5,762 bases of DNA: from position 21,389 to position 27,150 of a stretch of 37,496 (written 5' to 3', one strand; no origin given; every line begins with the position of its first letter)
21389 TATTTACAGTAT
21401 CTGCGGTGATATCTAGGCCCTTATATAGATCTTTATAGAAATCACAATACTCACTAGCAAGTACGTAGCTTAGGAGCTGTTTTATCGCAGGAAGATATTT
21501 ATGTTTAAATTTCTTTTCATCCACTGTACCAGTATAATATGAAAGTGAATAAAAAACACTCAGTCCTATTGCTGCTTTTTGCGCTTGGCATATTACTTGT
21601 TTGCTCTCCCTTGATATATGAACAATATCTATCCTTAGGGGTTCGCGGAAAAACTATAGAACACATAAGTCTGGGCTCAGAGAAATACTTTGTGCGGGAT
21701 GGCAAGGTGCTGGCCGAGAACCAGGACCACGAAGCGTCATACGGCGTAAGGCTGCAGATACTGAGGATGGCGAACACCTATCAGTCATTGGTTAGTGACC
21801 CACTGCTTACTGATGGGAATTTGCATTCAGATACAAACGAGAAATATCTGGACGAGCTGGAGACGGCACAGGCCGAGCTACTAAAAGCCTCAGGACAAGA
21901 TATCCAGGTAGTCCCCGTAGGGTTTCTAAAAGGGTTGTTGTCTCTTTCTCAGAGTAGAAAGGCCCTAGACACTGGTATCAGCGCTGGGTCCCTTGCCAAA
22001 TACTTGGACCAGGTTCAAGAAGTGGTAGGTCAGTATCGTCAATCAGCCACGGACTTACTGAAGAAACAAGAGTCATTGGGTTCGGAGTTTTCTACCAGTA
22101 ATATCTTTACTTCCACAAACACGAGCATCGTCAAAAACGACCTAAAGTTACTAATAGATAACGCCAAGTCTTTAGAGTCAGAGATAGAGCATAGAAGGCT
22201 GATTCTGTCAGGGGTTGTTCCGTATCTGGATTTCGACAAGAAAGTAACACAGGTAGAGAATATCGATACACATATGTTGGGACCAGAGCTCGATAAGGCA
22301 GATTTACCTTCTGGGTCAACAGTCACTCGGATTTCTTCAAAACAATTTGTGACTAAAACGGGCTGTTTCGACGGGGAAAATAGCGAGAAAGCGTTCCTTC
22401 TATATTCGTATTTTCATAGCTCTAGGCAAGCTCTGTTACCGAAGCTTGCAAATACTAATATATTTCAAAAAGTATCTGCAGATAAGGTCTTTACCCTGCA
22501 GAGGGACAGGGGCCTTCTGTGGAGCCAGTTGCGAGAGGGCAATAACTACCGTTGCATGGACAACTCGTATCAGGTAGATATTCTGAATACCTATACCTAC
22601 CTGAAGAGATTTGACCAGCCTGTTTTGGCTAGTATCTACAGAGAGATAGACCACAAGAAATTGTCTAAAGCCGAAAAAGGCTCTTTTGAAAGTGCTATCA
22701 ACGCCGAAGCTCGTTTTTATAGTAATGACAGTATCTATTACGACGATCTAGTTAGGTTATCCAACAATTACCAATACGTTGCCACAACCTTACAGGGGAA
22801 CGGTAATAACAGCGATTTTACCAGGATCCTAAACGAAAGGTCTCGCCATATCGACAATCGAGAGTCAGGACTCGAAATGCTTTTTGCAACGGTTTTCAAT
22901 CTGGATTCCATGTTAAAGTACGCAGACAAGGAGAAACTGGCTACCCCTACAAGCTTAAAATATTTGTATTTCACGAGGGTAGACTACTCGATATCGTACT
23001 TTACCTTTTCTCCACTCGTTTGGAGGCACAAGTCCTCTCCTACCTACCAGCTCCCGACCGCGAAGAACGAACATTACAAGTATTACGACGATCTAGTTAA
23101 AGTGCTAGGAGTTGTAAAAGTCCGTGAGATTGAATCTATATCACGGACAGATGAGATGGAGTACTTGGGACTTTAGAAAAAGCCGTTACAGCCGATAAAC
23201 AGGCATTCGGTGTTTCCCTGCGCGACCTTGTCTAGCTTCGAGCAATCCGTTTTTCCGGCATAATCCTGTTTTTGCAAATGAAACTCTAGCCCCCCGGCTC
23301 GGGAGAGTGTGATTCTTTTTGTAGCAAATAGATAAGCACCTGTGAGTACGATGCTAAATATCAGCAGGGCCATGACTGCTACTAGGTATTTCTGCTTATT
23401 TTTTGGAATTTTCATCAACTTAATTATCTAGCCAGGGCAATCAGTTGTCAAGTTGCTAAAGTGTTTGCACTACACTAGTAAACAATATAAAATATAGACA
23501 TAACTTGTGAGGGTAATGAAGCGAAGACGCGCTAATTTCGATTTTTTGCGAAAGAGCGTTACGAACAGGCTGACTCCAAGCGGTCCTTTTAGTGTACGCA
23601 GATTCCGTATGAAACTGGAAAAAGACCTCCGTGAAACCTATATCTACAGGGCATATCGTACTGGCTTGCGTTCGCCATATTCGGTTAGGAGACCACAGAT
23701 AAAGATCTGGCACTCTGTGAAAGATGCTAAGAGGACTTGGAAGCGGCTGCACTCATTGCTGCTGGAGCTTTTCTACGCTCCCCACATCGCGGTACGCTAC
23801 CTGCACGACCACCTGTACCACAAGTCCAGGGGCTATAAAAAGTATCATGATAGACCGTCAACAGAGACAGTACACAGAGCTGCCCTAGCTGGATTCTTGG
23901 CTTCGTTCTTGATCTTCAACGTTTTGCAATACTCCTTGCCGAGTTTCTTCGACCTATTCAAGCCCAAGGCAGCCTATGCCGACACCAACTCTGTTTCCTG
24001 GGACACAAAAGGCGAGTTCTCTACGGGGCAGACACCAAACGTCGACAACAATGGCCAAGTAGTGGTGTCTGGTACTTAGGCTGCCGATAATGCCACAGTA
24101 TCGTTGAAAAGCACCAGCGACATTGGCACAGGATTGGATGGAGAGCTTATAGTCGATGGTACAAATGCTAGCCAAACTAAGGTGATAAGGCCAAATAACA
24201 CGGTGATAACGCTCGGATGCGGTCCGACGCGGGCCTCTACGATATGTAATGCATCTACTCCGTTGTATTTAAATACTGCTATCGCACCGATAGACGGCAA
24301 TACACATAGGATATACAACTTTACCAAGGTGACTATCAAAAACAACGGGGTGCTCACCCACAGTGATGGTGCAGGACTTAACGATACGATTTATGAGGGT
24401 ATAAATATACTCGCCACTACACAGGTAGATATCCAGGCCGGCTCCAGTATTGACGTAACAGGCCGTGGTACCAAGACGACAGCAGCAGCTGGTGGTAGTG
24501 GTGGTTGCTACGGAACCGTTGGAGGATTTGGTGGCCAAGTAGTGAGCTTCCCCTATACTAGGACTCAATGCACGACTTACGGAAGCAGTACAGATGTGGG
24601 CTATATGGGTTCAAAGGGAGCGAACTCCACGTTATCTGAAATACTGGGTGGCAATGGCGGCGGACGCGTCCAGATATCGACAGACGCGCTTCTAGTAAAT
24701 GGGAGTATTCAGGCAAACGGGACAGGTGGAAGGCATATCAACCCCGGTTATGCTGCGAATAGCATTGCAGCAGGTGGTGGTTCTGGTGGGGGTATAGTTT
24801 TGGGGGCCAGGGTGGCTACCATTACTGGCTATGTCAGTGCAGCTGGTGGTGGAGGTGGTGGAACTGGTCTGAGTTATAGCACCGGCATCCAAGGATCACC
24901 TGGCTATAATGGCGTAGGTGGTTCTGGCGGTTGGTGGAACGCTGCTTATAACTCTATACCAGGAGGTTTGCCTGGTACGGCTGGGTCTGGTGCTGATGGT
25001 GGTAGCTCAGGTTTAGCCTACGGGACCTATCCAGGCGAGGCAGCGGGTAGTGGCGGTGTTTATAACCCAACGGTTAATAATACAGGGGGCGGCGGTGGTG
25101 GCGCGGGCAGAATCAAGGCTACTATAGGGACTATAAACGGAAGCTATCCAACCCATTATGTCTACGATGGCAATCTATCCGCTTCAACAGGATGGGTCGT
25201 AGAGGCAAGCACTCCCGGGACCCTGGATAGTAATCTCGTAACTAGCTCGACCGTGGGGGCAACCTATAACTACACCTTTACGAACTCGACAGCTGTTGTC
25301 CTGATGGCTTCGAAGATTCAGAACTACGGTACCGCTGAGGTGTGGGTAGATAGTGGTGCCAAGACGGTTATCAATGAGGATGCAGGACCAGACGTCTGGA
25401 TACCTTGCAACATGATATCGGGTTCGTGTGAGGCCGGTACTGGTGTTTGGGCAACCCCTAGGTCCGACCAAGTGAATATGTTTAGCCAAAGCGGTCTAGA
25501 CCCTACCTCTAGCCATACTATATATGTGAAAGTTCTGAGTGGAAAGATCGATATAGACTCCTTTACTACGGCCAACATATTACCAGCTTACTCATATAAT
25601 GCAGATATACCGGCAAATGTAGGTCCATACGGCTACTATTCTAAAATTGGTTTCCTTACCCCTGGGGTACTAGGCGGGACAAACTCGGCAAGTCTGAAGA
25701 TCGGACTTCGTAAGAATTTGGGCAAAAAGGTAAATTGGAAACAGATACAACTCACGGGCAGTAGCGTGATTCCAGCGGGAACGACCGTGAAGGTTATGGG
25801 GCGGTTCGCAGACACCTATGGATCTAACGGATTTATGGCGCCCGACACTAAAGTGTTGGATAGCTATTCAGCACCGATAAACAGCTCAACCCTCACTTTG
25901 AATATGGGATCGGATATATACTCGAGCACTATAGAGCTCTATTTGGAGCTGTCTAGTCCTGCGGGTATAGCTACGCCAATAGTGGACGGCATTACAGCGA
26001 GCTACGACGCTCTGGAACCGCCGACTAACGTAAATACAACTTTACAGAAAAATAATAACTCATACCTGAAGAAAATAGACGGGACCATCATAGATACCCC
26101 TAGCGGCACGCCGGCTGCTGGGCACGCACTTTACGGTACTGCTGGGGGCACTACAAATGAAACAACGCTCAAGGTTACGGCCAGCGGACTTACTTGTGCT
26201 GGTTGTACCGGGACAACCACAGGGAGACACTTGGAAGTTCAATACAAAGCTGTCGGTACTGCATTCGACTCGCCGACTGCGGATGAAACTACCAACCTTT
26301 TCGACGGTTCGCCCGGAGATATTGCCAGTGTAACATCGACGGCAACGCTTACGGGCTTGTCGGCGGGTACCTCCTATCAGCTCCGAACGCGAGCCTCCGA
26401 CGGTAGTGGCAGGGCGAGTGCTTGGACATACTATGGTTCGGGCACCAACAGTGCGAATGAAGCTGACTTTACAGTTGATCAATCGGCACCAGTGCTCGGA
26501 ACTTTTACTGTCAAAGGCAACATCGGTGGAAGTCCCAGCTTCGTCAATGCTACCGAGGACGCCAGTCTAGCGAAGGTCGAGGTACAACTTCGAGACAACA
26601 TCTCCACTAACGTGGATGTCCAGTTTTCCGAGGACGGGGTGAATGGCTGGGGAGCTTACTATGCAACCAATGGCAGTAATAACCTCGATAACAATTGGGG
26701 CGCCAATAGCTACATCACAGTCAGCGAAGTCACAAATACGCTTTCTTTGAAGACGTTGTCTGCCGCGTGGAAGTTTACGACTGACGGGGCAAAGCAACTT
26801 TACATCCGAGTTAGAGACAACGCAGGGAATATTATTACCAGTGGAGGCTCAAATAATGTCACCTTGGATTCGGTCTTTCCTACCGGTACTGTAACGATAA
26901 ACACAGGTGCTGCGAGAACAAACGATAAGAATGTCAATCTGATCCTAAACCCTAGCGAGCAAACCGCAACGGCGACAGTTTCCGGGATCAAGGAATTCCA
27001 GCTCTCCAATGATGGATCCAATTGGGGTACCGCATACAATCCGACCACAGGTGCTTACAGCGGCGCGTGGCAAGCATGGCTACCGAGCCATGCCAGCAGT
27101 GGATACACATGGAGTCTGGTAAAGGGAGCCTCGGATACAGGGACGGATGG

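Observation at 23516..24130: One in-frame TAG separates the membrane anchor from the 2,939-aa surface-protein ORF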

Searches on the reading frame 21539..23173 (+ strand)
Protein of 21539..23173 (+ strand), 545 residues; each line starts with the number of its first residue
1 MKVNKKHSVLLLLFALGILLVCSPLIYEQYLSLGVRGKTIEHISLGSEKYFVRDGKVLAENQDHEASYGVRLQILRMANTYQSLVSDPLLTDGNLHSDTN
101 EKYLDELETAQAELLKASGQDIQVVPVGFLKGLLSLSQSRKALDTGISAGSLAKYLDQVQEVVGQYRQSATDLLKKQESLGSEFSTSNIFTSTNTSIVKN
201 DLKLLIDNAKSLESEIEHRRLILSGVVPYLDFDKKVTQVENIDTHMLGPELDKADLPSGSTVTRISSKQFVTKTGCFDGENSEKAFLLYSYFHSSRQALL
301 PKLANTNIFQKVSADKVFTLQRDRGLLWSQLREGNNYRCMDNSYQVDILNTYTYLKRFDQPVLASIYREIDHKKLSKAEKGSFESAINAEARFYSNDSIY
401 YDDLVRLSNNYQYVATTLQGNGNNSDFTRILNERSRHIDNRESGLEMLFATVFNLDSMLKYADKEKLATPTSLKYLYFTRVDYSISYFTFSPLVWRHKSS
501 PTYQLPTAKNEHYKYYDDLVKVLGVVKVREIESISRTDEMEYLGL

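Call 21: search_protein_families(library=pfam, proteins=[window:21539-23173:+], max_evalue=0.001)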
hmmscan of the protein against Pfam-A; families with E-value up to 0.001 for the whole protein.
window:21539-23173:+ (545 aa): 0 families

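Call 46: find_homologous_proteins(query=window:21539-23173:+, max_evalue=1e-10)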
Query window:21539-23173:+ (545 aa): 1 proteins with E <= 1e-10 among 8000 candidates.
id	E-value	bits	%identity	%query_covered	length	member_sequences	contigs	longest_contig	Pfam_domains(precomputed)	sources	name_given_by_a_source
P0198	0.0e+0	1198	100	100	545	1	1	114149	-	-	-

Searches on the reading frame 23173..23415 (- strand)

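Call 50: search_protein_families(library=pfam, proteins=[window:23173-23415:-], max_evalue=0.01)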
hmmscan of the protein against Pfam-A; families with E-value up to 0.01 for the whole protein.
window:23173-23415:- (80 aa): 1 family
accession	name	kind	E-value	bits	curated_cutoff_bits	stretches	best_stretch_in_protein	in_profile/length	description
PF04549.19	CD47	-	0.0046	17.6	25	1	2-45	23-67/147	CD47 transmembrane region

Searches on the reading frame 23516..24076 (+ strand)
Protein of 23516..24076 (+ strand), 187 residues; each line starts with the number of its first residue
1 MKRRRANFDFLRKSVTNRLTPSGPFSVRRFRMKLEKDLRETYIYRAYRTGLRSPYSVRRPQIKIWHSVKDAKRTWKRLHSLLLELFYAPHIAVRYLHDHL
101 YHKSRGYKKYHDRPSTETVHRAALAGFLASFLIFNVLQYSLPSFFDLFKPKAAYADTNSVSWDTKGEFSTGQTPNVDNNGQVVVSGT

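Call 6: search_protein_families(library=pfam, proteins=[window:23516-24076:+], max_evalue=0.01)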
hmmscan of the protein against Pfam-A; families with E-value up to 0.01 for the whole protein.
window:23516-24076:+ (187 aa): 0 families

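Call 7: search_protein_families(library=ncbifam, proteins=[window:23516-24076:+], max_evalue=0.01)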
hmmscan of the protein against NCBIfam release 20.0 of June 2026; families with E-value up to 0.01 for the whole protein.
window:23516-24076:+ (187 aa): 0 families

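Call 11: find_encoding_contigs(protein=window:23516-24076:+, flank=10000, max_places=10)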
Protein window:23516-24076:+ (187 aa): 1 contig read that carries it; 1 place shown.
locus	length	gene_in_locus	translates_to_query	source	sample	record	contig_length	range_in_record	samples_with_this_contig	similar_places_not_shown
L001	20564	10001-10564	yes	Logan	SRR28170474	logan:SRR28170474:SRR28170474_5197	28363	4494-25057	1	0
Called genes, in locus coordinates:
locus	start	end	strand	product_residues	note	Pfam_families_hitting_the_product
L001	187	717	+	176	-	PF05239:PRC (faint)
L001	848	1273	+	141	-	-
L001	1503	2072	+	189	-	PF01250:Ribosomal_S6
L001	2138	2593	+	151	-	PF00436:SSB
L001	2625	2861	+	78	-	PF01084:Ribosomal_S18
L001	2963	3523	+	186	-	PF08207:EFP_N, PF01132:EFP, PF09285:Elong-fact-P_C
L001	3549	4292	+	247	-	PF01479:S4 (weak), PF01728:FtsJ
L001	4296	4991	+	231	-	PF00005:ABC_tran, PF13304:AAA_21 (faint)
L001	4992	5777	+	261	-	PF00528:BPD_transp_1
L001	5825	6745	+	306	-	PF09084:NMT1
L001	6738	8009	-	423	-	-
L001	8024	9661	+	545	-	-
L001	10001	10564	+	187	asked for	-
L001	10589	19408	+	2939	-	PF00041:fn3 (faint), PF16655:PhoD_N (faint), PF09603:Fib_succ_major, PF23376:Fn3_VIN3 (faint), PF16656:Pur_ac_phosph_N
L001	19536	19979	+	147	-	-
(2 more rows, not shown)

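Call 42: list_cluster_members(proteins=[window:23516-24076:+, window:23609-24076:+, window:24104-32920:+])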
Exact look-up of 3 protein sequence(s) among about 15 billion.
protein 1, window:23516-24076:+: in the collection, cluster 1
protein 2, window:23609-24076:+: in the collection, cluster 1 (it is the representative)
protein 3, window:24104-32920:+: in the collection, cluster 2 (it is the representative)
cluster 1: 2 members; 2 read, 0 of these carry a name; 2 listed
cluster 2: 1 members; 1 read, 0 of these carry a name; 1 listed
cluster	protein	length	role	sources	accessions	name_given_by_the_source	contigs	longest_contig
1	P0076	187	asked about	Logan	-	-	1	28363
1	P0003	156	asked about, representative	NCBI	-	-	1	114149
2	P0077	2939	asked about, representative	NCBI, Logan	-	-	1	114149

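Call 43: find_encoding_contigs(protein=window:23609-24076:+, flank=1000, max_places=5)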
Protein window:23609-24076:+ (156 aa): no gene with exactly this product is on record in the collection.

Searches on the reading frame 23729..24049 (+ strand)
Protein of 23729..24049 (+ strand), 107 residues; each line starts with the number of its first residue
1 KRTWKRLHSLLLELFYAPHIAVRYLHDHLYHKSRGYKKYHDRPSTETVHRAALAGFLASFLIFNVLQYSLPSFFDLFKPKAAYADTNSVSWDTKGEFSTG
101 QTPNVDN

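Call 74: search_protein_families(library=pfam, alignment_id=A2, max_evalue=0.1)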
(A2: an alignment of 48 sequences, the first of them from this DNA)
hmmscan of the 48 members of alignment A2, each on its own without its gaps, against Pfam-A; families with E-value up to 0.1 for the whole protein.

A. member 1, seq(107 aa): 1 family
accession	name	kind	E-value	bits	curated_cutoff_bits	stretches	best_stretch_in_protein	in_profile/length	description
PF06939.16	DUF1286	-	0.01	16.5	25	1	22-70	39-90/112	Protein of unknown function (DUF1286)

B. families by the number of members that match (of 48 scanned): 15 families
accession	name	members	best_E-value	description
PF03397.20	Rhabdo_matrix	3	0.03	Rhabdovirus matrix protein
PF22497.1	DUF6989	2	0.00029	Domain of unknown function (DUF6989)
PF11992.13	TgpA_N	1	0.0095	TgpA N-terminal domain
PF06939.16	DUF1286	1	0.01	Protein of unknown function (DUF1286)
PF25487.1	ETR1_N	1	0.013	Ethylene receptor 1-like, N-terminal domain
PF19703.4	DUF6201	1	0.022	Family of unknown function (DUF6201)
PF06966.17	DUF1295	1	0.026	Protein of unknown function (DUF1295)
PF10277.15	Frag1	1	0.027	Frag1/DRAM/Sfk1 family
PF07667.16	DUF1600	1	0.03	Protein of unknown function (DUF1600)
PF20479.3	TMEM128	1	0.037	TMEM128 protein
PF02987.21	LEA_4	1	0.038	Late embryogenesis abundant protein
PF12648.12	TcpE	1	0.039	TcpE family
PF16965.11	CSG2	1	0.045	Ceramide synthase regulator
PF08301.18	HCV_NS5a_1b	1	0.064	Hepatitis C virus non-structural 5a domain 1b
PF11089.13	SyrA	1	0.069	Exopolysaccharide production repressor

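Call 75: search_protein_families(library=ncbifam, alignment_id=A2, max_evalue=0.1)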
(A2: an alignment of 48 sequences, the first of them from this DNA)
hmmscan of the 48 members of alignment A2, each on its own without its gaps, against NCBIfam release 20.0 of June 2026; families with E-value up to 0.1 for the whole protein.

A. member 1, seq(107 aa): 1 family
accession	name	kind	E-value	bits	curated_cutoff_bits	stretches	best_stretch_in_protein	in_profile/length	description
NF049923.1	PTSGlctlSorbSrlA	equivalog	0.072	13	150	1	42-95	58-111/179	PTS glucitol/sorbitol transporter subunit IIC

B. families by the number of members that match (of 48 scanned): 5 families
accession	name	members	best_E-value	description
NF053597.1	EnfR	1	0.01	transcriptional factor EnfR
NF011089.0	PRK14512.1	1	0.011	ATP-dependent Clp protease proteolytic subunit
NF001906.0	PRK00654.2-5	1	0.043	glycogen synthase GlgA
NF049923.1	PTSGlctlSorbSrlA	1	0.072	PTS glucitol/sorbitol transporter subunit IIC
NF003056.0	PRK03975.1-4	1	0.099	putative transcriptional regulator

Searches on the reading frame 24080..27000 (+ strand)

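Call 66: search_solved_structures(query=window:24080-27000:+, max_evalue=0.001)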
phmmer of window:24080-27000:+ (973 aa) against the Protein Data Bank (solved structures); distinct sequences matched with E-value up to 0.001: 0.
